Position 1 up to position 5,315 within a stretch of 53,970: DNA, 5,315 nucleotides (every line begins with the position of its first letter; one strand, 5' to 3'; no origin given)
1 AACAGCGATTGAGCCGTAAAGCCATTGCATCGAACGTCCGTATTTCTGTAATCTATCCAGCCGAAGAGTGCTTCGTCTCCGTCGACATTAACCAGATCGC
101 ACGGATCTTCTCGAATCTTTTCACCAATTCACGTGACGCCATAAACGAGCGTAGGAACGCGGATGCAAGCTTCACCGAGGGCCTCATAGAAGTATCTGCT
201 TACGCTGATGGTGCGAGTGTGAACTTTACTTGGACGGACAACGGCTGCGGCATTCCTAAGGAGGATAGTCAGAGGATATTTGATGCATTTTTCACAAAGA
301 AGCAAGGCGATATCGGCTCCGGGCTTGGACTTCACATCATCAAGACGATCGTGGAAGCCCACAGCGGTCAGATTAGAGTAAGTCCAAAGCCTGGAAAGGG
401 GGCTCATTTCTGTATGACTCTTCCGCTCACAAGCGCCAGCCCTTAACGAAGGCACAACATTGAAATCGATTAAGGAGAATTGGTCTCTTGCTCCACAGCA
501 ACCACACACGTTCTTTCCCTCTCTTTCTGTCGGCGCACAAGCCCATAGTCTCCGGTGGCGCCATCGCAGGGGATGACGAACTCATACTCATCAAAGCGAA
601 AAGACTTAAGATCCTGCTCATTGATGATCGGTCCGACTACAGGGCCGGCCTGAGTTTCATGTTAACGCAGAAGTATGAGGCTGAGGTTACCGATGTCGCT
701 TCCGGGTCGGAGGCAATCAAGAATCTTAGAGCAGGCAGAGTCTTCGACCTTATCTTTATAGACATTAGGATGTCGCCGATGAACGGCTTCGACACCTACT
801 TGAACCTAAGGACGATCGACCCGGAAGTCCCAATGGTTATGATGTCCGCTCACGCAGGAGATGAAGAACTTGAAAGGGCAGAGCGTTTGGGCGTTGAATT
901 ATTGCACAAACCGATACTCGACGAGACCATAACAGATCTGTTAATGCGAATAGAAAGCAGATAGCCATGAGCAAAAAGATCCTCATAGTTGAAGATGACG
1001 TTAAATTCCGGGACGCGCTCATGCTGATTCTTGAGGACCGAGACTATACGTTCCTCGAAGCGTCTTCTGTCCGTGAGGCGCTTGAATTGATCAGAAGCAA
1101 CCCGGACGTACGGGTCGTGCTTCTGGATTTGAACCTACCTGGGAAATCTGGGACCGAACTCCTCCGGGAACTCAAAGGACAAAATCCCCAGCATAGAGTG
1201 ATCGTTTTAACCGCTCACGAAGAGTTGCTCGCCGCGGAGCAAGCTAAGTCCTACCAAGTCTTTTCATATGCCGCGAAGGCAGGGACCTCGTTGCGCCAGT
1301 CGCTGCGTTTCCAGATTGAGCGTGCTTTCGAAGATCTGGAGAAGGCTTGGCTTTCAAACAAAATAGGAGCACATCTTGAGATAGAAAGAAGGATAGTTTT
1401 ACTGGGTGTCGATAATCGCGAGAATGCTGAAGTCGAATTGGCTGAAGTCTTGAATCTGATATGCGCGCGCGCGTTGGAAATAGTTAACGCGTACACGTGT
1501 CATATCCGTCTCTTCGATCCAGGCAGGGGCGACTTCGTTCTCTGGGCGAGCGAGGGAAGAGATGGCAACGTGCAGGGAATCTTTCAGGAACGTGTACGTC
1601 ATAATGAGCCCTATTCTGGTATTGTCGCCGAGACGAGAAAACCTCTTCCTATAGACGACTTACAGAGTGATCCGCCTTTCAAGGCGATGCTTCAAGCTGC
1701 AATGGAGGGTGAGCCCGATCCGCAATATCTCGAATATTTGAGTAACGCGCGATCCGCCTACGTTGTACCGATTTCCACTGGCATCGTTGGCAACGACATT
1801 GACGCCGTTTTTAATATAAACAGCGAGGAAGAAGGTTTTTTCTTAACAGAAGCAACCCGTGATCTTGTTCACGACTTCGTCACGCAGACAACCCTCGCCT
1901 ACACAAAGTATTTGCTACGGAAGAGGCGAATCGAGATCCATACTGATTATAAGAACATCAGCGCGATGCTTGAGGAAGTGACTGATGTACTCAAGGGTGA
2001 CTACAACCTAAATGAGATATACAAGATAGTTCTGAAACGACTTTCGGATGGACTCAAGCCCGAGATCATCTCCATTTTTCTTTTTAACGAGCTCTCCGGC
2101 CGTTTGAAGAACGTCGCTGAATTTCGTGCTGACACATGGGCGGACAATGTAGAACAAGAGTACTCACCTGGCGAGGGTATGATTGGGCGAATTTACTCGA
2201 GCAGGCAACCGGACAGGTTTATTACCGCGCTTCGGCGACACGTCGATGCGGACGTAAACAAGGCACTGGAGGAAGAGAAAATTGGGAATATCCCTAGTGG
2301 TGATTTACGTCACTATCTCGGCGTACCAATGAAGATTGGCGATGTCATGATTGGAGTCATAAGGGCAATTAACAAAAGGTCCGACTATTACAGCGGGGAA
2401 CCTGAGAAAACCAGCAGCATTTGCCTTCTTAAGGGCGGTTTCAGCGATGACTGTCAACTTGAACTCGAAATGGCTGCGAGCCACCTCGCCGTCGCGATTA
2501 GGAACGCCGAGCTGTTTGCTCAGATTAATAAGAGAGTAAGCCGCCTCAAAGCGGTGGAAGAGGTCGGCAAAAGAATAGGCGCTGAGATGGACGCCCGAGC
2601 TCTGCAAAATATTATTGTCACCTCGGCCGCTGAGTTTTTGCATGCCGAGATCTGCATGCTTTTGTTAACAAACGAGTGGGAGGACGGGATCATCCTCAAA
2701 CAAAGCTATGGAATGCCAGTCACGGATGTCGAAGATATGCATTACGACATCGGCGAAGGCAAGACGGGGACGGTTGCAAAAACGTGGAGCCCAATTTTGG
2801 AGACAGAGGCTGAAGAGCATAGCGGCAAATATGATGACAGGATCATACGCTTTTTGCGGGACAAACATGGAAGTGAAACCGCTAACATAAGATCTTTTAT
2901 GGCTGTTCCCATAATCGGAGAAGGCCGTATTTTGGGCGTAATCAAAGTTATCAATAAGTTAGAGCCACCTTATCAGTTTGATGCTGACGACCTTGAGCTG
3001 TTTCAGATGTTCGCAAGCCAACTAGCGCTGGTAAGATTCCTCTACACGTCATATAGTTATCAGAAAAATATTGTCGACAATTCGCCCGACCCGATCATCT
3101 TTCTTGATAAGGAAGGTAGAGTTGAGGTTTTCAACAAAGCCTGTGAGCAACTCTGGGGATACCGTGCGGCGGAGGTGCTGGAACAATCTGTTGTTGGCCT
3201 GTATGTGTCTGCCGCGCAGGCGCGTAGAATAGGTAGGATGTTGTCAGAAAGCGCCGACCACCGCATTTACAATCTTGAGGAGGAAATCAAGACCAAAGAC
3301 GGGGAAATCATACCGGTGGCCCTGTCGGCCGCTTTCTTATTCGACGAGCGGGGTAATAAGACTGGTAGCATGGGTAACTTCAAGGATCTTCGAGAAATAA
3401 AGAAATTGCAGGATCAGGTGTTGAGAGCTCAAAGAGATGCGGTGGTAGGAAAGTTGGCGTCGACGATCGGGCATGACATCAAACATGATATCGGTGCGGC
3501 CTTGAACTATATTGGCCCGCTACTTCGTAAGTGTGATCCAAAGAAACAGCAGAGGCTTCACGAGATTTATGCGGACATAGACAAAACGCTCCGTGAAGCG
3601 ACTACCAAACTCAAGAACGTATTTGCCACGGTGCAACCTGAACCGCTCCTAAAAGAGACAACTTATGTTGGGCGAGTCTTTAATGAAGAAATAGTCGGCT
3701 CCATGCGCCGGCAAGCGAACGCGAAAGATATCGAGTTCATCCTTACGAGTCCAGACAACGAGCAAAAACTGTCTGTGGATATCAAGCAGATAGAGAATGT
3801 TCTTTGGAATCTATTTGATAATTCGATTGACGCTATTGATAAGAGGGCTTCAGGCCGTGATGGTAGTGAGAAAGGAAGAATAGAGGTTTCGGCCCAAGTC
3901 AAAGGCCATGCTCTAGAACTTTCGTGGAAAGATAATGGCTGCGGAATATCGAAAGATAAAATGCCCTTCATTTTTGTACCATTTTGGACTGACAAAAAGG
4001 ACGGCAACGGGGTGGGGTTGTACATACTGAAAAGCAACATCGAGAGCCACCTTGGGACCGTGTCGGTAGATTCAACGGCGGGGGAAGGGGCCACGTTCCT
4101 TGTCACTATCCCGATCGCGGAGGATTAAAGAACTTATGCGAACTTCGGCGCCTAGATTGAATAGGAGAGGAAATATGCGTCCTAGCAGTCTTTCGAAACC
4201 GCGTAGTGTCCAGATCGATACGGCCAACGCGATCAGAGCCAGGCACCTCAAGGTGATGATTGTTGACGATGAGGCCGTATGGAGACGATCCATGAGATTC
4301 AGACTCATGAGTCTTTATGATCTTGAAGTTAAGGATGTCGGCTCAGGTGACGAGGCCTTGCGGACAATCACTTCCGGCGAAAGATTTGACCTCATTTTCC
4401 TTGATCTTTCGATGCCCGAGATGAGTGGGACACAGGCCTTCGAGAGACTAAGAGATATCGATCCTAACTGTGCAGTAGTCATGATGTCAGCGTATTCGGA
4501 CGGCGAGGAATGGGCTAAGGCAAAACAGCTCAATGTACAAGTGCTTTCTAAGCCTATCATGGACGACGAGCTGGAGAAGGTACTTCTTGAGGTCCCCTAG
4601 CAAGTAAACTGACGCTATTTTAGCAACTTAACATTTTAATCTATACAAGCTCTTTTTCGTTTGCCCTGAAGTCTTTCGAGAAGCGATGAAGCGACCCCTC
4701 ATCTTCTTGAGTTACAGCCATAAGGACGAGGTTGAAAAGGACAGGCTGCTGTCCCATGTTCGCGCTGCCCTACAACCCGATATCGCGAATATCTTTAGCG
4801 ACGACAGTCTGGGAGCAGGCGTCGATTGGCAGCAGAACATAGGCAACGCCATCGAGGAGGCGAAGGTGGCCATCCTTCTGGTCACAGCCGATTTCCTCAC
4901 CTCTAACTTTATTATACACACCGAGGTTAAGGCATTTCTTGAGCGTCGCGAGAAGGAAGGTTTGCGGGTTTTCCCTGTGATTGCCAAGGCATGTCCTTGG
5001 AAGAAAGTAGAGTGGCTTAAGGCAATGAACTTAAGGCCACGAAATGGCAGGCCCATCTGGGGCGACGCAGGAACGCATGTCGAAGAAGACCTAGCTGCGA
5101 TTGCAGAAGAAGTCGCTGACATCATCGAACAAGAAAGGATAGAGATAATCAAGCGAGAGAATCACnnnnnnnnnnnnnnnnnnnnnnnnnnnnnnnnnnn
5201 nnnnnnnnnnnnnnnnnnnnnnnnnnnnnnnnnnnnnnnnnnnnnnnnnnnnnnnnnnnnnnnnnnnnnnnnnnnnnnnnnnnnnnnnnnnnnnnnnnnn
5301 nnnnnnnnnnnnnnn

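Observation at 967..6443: Detocs-like layout: kinase / receiver-only protein / receiver-fused TIR effector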

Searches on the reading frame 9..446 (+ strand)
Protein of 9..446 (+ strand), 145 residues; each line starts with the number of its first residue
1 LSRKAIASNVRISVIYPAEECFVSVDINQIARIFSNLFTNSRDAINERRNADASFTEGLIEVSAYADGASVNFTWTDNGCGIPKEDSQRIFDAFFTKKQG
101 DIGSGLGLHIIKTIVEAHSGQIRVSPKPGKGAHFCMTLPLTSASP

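Call 3: search_protein_families(library=pfam, proteins=[window:9-446:+], max_evalue=0.01)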
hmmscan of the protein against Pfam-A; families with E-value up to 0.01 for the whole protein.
window:9-446:+ (145 aa): 3 families
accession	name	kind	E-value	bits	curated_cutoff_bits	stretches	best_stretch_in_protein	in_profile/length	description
PF02518.31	HATPase_c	-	2.2e-24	86.5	26.4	1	26-141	2-110/111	Histidine kinase-, DNA gyrase B-, and HSP90-like ATPase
PF14501.12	HATPase_c_5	-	0.0033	17.8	22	1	29-124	5-88/102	GHKL domain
PF13581.12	HATPase_c_2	-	0.0061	17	27.4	1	52-121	48-113/127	Histidine kinase-like ATPase domain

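Call 4: search_protein_families(library=padloc, proteins=[window:9-446:+], max_evalue=0.01)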
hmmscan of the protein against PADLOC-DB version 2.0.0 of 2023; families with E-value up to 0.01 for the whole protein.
window:9-446:+ (145 aa): 1 family
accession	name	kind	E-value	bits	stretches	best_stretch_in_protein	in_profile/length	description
PDLC04647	PDC-M43B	-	0.00088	16.4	1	61-127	250-320/347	-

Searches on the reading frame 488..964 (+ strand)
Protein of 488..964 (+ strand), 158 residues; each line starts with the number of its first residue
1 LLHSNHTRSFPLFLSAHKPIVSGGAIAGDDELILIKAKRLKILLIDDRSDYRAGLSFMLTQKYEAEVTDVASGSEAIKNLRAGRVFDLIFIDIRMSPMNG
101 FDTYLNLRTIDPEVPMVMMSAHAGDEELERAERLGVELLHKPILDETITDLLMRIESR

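Call 3: search_protein_families(library=pfam, proteins=[window:488-964:+], max_evalue=0.01)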
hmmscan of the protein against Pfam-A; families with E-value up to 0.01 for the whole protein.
window:488-964:+ (158 aa): 1 family
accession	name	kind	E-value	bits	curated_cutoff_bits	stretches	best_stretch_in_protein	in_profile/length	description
PF00072.30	Response_reg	-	4.5e-19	69.1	30.2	1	42-150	1-108/111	Response regulator receiver domain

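Call 4: search_protein_families(library=padloc, proteins=[window:488-964:+], max_evalue=0.01)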
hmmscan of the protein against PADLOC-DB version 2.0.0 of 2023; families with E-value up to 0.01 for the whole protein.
window:488-964:+ (158 aa): 0 families

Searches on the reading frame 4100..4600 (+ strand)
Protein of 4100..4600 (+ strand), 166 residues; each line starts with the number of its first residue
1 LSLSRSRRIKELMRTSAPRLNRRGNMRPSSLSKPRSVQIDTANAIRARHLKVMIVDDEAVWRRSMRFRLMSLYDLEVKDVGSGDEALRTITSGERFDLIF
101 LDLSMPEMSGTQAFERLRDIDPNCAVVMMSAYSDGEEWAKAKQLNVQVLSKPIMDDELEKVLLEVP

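Call 3: search_protein_families(library=pfam, proteins=[window:4100-4600:+], max_evalue=0.01)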
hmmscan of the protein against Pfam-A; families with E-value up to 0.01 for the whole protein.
window:4100-4600:+ (166 aa): 1 family
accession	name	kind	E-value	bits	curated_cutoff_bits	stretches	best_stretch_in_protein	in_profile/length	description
PF00072.30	Response_reg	-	4.3e-21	75.6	30.2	1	52-161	1-109/111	Response regulator receiver domain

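Call 4: search_protein_families(library=padloc, proteins=[window:4100-4600:+], max_evalue=0.01)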
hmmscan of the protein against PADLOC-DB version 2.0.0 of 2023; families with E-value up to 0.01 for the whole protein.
window:4100-4600:+ (166 aa): 1 family
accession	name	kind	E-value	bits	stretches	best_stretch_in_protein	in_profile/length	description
PDLC04725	PDC-M60B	-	7.1e-05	20.7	1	50-108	4-62/158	-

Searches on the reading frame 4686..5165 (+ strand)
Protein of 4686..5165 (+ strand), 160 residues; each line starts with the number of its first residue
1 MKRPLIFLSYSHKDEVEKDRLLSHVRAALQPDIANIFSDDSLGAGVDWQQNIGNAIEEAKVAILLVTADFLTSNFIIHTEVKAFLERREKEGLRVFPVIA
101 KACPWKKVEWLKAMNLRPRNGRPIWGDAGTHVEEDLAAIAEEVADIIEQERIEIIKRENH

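Call 52: search_solved_structures(query=window:4686-5165:+, max_evalue=1, show_alignments=4)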
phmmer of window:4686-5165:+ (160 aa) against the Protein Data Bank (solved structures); distinct sequences matched with E-value up to 1: 11.
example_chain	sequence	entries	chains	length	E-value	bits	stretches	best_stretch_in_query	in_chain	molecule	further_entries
5ku7_A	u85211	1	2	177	0.12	15.5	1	6-102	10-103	TIR-NB-LRR type resistance protein RPV1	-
7s2z_A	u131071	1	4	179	0.12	15.4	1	7-102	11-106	Disease resistance protein RUN1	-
6o0w_A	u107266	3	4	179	0.15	15.1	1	7-102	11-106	TIR-NB-LRR type resistance protein RUN1 | Disease resistance protein RUN1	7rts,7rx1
4c6r_A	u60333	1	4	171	0.34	14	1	18-104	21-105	DISEASE RESISTANCE PROTEIN RPS4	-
4c6t_B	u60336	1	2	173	0.35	13.9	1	18-104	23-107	DISEASE RESISTANCE PROTEIN RPS4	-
7xoz_A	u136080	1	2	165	0.49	13.4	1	10-102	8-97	ADP-ribosyl cyclase/cyclic ADP-ribose hydrolase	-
7xoz_B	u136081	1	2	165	0.52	13.3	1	12-102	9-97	ADP-ribosyl cyclase/cyclic ADP-ribose hydrolase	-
3i75_A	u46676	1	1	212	0.7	12.9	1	10-79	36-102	Antibody heavy chain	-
9jnn_H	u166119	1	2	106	0.76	12.8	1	10-57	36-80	Light Chain of GluN2B Fab2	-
10bt_E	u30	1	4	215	0.79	12.8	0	10-58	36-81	Antibody Light Chain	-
8t03_D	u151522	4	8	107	0.94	12.5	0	10-58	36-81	18G7 Fab light chain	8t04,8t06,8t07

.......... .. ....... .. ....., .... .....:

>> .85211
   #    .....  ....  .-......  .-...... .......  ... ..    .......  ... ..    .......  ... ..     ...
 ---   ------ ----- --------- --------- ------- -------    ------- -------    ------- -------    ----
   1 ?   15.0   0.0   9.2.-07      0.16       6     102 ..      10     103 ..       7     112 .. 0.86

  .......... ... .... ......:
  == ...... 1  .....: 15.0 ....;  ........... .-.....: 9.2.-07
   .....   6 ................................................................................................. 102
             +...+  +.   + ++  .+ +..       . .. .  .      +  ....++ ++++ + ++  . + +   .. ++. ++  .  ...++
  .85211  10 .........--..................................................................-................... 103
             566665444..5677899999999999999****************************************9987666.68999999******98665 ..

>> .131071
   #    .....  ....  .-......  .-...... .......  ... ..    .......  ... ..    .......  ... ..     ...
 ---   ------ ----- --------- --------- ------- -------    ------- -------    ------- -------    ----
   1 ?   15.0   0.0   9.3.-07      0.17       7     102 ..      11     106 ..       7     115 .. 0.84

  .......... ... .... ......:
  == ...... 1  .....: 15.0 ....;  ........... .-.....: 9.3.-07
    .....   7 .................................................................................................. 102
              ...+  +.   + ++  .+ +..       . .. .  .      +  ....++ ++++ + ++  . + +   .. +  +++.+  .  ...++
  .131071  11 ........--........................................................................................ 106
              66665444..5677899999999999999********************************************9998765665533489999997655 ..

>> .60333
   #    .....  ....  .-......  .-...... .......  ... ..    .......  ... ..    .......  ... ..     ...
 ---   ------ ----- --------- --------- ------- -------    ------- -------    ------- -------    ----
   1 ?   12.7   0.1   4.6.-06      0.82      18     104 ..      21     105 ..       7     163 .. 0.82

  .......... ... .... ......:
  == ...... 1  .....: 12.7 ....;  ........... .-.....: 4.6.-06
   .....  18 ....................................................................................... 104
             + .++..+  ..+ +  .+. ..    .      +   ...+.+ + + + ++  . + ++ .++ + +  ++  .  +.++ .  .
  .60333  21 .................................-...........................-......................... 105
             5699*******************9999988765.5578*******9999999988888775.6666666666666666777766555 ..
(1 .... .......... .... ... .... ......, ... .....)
